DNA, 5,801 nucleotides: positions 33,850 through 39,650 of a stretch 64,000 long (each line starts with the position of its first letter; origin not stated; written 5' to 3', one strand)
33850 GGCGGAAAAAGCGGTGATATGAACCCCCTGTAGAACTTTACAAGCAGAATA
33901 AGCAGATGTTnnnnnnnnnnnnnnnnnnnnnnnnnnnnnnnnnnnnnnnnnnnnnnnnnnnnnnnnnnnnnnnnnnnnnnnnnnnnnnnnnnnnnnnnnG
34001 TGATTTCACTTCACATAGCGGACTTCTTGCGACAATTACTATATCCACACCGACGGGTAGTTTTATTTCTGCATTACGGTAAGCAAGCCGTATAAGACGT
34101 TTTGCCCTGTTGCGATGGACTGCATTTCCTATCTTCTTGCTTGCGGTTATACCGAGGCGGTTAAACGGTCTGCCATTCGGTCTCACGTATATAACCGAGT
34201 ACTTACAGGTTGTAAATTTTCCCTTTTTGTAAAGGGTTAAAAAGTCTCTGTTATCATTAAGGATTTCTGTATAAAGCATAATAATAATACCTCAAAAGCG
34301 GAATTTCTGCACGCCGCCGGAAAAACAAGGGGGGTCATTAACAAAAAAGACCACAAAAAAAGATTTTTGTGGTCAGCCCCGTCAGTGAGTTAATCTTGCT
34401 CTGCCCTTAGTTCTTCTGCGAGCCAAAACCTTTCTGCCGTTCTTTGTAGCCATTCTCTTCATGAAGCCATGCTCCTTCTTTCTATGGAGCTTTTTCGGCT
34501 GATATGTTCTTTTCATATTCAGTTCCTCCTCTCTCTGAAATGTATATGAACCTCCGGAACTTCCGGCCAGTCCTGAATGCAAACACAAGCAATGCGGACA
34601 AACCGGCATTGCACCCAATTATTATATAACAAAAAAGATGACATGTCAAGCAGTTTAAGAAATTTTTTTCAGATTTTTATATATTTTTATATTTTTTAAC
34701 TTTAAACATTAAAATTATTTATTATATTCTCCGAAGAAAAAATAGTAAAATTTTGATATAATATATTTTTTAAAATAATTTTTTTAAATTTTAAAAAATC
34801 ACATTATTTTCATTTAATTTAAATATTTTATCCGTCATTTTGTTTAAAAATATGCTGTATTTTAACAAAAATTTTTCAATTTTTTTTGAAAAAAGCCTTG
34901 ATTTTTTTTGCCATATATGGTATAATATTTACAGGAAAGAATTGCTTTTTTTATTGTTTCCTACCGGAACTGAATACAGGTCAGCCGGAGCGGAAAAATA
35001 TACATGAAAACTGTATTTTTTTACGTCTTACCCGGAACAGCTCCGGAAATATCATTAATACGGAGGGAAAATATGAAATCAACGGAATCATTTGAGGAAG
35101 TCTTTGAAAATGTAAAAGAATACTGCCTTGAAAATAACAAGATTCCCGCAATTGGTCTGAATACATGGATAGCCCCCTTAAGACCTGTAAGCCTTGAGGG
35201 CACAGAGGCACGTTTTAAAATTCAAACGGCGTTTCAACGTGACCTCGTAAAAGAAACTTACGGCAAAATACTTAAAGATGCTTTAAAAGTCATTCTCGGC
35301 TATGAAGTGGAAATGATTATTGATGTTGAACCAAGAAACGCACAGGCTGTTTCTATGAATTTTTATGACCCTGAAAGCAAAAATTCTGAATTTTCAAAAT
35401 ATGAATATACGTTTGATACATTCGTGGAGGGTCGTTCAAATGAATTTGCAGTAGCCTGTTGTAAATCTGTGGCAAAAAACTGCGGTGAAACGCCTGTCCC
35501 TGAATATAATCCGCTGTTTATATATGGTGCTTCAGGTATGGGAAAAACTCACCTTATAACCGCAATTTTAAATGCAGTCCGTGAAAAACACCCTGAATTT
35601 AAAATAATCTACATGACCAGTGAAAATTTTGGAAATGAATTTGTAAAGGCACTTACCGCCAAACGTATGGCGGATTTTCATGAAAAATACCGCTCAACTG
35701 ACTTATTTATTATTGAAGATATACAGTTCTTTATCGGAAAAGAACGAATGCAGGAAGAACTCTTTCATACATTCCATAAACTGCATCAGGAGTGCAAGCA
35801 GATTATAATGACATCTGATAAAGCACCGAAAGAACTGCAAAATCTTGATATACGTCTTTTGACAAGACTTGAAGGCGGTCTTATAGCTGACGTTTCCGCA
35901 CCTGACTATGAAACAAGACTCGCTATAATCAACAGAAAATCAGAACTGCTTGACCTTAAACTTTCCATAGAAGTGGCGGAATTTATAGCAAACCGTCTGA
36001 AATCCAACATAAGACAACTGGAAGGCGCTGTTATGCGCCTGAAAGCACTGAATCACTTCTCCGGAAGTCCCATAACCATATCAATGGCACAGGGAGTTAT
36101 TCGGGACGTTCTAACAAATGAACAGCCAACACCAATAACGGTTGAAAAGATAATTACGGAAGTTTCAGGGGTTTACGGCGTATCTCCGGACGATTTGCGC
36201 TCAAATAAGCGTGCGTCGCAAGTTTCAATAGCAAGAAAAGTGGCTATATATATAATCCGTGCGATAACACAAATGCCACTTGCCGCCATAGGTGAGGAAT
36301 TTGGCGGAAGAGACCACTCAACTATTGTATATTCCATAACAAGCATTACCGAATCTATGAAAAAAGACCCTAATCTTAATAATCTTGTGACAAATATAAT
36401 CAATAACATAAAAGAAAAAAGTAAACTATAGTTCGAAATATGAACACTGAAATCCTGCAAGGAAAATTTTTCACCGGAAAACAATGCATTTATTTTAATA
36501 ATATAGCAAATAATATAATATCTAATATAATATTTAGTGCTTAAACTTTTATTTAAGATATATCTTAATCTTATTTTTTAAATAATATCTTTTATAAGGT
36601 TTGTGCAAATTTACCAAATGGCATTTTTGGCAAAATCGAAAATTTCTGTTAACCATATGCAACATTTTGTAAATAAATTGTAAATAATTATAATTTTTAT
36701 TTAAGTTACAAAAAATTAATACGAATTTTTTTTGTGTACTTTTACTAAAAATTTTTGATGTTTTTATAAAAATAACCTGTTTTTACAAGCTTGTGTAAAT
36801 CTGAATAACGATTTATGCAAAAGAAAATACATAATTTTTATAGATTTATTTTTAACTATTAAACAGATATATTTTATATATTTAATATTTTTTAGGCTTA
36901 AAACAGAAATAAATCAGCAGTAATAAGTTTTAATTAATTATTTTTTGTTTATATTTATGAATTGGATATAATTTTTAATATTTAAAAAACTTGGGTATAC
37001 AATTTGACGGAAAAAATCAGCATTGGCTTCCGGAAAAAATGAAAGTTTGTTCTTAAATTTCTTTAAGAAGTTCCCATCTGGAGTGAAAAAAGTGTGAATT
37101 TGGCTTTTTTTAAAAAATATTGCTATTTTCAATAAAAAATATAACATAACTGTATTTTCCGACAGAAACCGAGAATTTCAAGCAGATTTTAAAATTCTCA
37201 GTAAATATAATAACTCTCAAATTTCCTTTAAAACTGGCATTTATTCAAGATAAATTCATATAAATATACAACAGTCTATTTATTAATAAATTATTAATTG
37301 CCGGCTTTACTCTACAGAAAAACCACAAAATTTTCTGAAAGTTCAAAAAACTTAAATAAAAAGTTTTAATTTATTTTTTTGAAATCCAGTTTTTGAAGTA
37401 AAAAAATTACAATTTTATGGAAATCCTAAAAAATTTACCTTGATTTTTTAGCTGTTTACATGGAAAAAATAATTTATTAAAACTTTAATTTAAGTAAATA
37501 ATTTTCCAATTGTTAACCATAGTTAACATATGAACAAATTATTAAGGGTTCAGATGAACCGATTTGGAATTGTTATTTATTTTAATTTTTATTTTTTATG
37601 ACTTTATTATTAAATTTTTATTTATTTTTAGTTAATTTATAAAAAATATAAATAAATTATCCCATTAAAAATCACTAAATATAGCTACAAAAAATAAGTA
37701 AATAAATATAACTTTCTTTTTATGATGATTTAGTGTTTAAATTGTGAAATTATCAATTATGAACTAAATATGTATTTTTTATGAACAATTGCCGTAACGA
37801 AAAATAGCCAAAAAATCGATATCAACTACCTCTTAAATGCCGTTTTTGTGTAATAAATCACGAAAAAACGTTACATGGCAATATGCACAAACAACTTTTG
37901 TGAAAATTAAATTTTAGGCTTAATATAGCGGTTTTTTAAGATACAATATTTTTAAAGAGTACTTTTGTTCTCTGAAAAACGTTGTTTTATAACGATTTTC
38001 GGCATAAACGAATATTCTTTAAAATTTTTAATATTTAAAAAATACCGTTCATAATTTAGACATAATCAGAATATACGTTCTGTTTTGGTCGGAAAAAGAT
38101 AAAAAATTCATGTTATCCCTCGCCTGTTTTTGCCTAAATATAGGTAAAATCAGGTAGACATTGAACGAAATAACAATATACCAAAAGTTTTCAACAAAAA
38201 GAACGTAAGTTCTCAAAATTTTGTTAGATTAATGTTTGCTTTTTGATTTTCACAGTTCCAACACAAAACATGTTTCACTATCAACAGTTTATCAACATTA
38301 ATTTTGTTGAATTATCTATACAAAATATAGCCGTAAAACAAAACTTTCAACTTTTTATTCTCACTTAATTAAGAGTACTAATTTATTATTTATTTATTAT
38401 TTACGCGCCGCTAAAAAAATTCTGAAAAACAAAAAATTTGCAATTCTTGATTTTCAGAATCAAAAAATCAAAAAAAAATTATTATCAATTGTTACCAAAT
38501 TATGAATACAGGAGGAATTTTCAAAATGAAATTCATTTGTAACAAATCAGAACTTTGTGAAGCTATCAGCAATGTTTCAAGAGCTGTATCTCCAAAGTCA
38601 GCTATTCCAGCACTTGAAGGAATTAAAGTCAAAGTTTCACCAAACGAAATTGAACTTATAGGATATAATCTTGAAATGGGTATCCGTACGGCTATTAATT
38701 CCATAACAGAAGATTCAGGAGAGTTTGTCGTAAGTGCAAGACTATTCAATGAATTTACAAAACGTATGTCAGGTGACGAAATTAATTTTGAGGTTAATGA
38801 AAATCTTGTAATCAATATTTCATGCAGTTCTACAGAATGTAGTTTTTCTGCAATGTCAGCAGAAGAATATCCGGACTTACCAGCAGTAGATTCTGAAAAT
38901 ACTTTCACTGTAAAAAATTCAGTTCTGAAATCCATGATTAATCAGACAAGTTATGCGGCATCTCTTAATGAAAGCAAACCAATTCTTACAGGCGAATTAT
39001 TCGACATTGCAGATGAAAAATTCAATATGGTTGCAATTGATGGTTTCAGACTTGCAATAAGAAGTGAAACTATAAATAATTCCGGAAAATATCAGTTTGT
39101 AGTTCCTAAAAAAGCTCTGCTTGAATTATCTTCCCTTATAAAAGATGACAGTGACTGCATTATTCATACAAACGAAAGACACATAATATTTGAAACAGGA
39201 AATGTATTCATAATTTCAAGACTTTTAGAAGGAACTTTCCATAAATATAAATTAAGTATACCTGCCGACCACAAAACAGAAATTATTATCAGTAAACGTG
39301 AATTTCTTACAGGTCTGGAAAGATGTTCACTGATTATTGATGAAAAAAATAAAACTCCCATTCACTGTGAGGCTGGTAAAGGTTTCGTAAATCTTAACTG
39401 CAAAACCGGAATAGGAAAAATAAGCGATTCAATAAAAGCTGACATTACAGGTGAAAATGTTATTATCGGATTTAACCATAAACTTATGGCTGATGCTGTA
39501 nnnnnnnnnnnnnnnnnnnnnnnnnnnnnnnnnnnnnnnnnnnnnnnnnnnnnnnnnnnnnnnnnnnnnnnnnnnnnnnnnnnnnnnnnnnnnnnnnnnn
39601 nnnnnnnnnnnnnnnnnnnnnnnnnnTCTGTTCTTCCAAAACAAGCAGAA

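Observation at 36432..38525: Unusually long (about 2.1 kb) ORF-free, AT-rich spacer between dnaA and dnaN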

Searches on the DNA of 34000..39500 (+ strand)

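Call 5: search_rna_families(source=window, start=34000, end=39500, threshold=evalue, max_evalue=1)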
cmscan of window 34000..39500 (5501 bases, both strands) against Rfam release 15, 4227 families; matches with E-value up to 1: 2.
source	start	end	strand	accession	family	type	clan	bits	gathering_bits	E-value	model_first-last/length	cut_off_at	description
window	38080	38115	+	RF00180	REN-SRE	Cis-reg;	-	22.2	41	0.042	1-37/37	no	Renin stability regulatory element (REN-SRE)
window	35523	35579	-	RF02674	AsdA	Gene; antisense;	-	21.6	52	0.43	1-81/81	no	antisense RNA of dnaA mRNA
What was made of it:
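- On Known non-coding RNA family (Rfam 15): An E-value-mode scan of 34000-39500 found only two chance-level hits far below their gathering scores (call 5).
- There is no Rfam match (call 5).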

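Call 68: search_dna_similar(query=window:36432-38525:+, collection=phages, mode=distant, max_rows=8)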
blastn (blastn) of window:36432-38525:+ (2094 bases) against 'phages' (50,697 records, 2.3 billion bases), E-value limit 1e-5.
No match.

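Call 69: search_dna_similar(query=window:36432-38525:+, collection=plasmids, mode=distant, max_rows=8)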
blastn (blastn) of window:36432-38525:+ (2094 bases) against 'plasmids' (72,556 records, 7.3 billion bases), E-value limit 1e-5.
No match.
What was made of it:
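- On Mobile element or prophage remnant: No match in phages or plasmids (calls 68, 69).
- Tried and rejected: Mobile-element reading: rejected (calls 68, 69).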

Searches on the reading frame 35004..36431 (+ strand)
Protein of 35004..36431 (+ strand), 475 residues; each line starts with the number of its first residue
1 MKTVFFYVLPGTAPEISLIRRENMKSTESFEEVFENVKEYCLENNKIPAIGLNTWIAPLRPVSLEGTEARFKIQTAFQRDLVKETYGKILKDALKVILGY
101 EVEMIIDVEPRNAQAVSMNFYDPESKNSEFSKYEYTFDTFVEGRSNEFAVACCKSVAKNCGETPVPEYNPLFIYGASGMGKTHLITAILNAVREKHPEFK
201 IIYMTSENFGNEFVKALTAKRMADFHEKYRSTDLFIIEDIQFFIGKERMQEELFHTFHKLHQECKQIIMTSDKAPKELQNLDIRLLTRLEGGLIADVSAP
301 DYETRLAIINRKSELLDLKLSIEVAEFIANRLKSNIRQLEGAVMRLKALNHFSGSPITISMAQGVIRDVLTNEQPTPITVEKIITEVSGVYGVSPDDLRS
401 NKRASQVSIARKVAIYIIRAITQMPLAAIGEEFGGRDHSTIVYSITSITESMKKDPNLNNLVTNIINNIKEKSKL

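Call 9: find_related_loci(query=window:35070-36431:+, collection=genome_contigs, flank=6000)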
Query window:35070-36431:+ (453 aa) in genome_contigs; peptide patterns used: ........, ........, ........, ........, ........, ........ (x = any residue, [..] = any of these).
102 stretches matched a pattern; 48 encode a relative of the query (tblastn E <= 1e-3); 48 distinct loci.
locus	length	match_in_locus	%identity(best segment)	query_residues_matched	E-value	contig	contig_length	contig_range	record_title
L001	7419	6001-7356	86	1-452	0e+0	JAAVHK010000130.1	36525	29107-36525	MAG: Ruminococcus sp. isolate Mgla_MAG_17-bin_14 c_000000083428, whole genome shotgun sequence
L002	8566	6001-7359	77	1-452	0e+0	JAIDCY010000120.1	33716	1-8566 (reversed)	MAG: Ruminococcus sp. isolate SC0309_S10_5 SC0309_S10_5_contig_120, whole genome shotgun sequence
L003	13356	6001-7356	86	1-452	0e+0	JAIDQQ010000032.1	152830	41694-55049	MAG: Ruminococcus sp. isolate SC0360_S7_1 SC0360_S7_1_contig_32, whole genome shotgun sequence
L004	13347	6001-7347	61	7-453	0e+0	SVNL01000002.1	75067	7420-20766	MAG: Ruminococcus sp. isolate SIG538 NODE_1722_length_75067_cov_15.169469, whole genome shotgun sequence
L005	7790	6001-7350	63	7-453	0e+0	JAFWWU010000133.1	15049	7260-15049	MAG: Ruminococcus sp. isolate RGIG6142 Sheep_Rectum-1__c810065, whole genome shotgun sequence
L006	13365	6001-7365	56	3-452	4e-170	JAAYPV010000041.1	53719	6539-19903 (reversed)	MAG: Clostridiales bacterium isolate AS22ysBPME_289 39397_AS22, whole genome shotgun sequence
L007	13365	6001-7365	56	3-452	1e-168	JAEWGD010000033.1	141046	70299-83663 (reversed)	MAG: Bacillota bacterium isolate OH_PBlB_209 k127_1263368, whole genome shotgun sequence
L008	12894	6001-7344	57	7-452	8e-168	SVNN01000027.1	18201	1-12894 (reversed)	MAG: Ruminococcus sp. isolate SIG540 NODE_14639_length_18201_cov_1.361956, whole genome shotgun sequence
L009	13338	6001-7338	54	7-450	2e-164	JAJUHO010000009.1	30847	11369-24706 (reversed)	MAG: Oscillospiraceae bacterium isolate bin66 k141_334057_length_30847_cov_403.1339, whole genome shotgun sequence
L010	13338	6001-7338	54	7-450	9e-163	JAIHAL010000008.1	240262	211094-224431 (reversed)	MAG: Oscillospiraceae bacterium isolate K_7_5_bin.56 scaffold_104, whole genome shotgun sequence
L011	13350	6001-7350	52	7-452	1e-159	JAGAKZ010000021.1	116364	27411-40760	MAG: Oscillospiraceae bacterium isolate RGIG8538 Water_deer_Cecum-2__c142, whole genome shotgun sequence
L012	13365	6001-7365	55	3-452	6e-168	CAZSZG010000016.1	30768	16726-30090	MAG TPA_asm: uncultured Oscillospiraceae bacterium isolate SRP294416_co2_663 genome assembly, contig: NODE_1130_length_3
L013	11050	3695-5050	53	3-450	8e-156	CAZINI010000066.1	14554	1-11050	MAG TPA_asm: uncultured Ruminococcus sp. isolate binchicken_co370_326 genome assembly, contig: NODE_4036_length_14554_co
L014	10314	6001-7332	52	7-450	9e-156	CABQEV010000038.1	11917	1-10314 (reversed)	MAG TPA_asm: uncultured Ruminococcaceae bacterium isolate MGYG-HGUT-00517 genome assembly, contig: GUT_GENOME014162_38,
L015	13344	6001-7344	53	7-450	1e-155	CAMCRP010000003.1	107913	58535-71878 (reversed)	MAG: uncultured Ruminococcus sp. isolate SRR17382099_bin.44_metaWRAP_v1.3_MAG genome assembly, contig: ERZ10544625.71, w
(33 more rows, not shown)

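Call 19: find_encoding_contigs(protein=window:35004-36431:+, flank=6000, max_places=10)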
Protein window:35004-36431:+ (475 aa): no gene with exactly this product is on record in the collection.

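Call 20: find_encoding_contigs(protein=window:35070-36431:+, flank=6000, max_places=10)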
Protein window:35070-36431:+ (453 aa): no gene with exactly this product is on record in the collection.
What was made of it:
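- Tried and rejected: Exact-protein look-ups of DnaA from two start codons: not on record (calls 19, 20).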

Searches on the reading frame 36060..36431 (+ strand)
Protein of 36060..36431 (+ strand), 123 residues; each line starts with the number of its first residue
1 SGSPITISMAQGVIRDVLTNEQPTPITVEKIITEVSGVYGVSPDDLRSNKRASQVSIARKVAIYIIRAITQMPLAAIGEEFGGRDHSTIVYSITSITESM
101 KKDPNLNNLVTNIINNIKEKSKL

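Call 34: search_solved_structures(query=window:36060-36431:+, max_evalue=0.001, show_alignments=4)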
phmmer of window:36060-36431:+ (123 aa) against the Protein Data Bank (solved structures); distinct sequences matched with E-value up to 0.001: 6.
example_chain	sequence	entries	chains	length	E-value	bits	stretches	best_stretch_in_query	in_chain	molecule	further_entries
8btg_A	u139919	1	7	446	5.4e-16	62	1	5-114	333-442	Chromosomal replication initiator protein DnaA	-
2hcb_A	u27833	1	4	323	1.9e-11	47.4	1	30-111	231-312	Chromosomal replication initiator protein dnaA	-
1l8q_A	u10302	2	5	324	1.9e-11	47.4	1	30-111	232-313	Chromosomal replication initiator protein dnaA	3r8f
1j1v_A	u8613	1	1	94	1.6e-09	41.2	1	26-116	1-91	Chromosomal replication initiator protein dnaA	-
3pvp_A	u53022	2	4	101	5.4e-08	36.3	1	26-122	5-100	Chromosomal replication initiator protein dnaA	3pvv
2z4r_A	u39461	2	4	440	8.8e-06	29.1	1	21-119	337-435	Chromosomal replication initiator protein dnaA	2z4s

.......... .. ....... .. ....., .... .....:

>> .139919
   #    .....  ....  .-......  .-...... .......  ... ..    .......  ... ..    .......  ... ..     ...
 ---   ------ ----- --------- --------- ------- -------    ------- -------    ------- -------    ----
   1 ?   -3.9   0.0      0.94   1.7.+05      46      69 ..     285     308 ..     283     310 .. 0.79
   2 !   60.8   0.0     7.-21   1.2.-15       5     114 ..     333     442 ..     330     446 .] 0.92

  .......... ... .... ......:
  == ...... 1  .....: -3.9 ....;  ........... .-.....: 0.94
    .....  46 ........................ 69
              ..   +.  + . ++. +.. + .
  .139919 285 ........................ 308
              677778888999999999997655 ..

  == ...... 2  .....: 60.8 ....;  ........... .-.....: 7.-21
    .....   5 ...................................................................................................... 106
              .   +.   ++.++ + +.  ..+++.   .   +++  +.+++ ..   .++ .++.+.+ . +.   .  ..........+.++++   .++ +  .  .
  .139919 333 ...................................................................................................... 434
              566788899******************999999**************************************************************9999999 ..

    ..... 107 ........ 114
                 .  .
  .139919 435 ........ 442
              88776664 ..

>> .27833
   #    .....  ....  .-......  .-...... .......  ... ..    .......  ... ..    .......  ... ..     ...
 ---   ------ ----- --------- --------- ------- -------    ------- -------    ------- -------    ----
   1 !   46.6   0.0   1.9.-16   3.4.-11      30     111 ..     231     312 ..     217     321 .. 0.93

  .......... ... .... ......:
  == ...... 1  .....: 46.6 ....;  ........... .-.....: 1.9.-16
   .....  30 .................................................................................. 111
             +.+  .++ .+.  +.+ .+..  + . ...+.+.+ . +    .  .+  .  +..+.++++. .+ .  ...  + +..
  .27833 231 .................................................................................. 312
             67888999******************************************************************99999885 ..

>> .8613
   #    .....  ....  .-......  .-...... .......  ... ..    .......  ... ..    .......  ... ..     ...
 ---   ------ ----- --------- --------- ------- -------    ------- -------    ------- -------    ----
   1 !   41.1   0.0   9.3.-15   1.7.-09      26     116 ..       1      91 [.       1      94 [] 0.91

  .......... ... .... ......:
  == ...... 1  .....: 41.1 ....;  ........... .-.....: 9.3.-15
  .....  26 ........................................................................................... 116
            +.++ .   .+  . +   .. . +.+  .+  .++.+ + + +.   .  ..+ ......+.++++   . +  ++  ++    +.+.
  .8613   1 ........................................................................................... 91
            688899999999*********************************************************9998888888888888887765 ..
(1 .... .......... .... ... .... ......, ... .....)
